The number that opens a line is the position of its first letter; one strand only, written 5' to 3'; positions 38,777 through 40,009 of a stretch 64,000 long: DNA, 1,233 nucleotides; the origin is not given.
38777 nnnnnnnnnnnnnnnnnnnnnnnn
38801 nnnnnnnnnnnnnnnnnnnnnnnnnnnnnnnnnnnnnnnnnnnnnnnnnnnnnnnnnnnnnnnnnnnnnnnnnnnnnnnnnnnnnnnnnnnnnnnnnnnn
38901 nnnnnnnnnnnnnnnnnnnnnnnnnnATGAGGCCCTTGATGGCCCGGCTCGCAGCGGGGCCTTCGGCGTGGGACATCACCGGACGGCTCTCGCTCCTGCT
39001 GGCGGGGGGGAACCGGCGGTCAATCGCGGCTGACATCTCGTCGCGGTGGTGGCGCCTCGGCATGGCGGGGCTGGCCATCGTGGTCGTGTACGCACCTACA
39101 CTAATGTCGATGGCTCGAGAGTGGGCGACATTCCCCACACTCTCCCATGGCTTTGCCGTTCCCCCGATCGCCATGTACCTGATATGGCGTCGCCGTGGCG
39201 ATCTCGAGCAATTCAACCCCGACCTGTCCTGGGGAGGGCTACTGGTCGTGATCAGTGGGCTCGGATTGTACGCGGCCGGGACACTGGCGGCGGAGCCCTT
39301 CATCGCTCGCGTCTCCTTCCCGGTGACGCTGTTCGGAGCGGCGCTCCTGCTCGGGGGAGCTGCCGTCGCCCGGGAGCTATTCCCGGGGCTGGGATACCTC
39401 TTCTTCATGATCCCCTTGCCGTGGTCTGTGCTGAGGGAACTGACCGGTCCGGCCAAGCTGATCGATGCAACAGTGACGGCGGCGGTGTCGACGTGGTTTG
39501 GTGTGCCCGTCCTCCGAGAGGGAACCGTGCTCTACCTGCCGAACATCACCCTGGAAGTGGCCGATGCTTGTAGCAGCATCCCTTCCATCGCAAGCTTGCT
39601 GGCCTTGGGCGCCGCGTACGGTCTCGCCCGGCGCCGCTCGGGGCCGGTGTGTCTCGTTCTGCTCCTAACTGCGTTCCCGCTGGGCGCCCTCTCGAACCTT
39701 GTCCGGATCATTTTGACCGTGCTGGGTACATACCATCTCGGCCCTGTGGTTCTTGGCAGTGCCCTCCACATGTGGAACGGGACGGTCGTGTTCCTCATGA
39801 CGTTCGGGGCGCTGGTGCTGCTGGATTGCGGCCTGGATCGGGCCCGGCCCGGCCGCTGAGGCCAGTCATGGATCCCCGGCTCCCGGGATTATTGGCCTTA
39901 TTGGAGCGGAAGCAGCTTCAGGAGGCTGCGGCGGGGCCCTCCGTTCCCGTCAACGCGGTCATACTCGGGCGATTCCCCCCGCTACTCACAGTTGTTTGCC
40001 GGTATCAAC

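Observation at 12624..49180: Modular secreted-protein family flanking the EPS locus; one giant gene fuses the modules that are separate genes in the other block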

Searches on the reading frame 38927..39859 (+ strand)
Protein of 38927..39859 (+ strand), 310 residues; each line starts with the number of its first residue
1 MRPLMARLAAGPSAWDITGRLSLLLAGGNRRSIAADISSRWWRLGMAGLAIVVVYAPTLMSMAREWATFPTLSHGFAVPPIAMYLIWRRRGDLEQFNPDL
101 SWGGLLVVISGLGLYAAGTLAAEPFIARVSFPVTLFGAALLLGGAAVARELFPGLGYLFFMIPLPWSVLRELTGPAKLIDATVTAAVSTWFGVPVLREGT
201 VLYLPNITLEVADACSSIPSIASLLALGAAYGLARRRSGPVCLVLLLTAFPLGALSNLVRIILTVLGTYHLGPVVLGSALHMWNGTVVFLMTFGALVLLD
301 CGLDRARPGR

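Call 8: search_protein_families(library=pfam, proteins=[window:38927-39859:+], max_evalue=0.0001)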
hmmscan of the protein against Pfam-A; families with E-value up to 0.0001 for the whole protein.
window:38927-39859:+ (310 aa): 1 family
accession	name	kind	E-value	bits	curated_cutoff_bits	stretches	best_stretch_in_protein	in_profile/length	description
PF09721.15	Exosortase_EpsH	-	7.9e-56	189.7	25.7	1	49-301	2-252/254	Transmembrane exosortase (Exosortase_EpsH)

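Call 9: search_protein_families(library=ncbifam, proteins=[window:38927-39859:+], max_evalue=0.01)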
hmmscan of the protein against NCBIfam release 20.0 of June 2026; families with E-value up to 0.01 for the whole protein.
window:38927-39859:+ (310 aa): 16 families
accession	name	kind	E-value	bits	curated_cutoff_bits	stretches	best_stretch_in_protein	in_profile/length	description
NF038142.1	exosort_XrtW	exception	2.7e-50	171.1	425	1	42-306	3-268/494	exosortase W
TIGR03109.2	exosort_XrtA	exception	3.1e-45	154.6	208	1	45-298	4-254/261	exosortase A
TIGR02602.1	8TM_EpsH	subfamily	9e-39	133.4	105.55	1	64-299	2-236/241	exosortase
NF035943.2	exosort_XrtV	exception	1.5e-35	122.8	313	1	47-304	8-267/270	exosortase V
TIGR04152.1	exosort_VPLPA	exception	1e-34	120.5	400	1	63-298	2-237/486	VPLPA-CTERM-specific exosortase XrtD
TIGR03113.1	exosort_XrtB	exception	3.3e-31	108.9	275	1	49-301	6-262/268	exosortase B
TIGR04151.1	exosort_VPDSG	exception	1.2e-14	54.4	300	1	47-299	33-295/306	VPDSG-CTERM-specific exosortase XrtC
TIGR04178.1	exo_archaeo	signature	6.3e-12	45.6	23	1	209-298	1-90/97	exosortase/archaeosortase family protein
NF033464.1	cyanoexo_CrtC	exception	1.6e-08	34.5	225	1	46-273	9-245/278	cyanoexosortase C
TIGR03763.1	cyanoexo_CrtA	exception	1.9e-06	27.6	150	1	39-293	4-248/260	cyanoexosortase A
TIGR04156.1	cyanoexo_CrtB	exception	8.6e-06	25.4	300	1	51-266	10-228/280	cyanoexosortase B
TIGR04124.1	archaeo_artE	exception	0.00013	22.1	95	1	198-270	52-120/153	archaeosortase family protein ArtE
TIGR04476.1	exosort_XrtN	exception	0.00013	21.2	200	1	149-266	91-214/406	exosortase N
NF033767.0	exosort_XrtS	exception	0.00041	20.3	145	1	208-298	60-149/155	exosortase S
TIGR04293.1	archaeo_artF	exception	0.007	16.4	150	0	154-299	13-151/166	archaeosortase family protein ArtF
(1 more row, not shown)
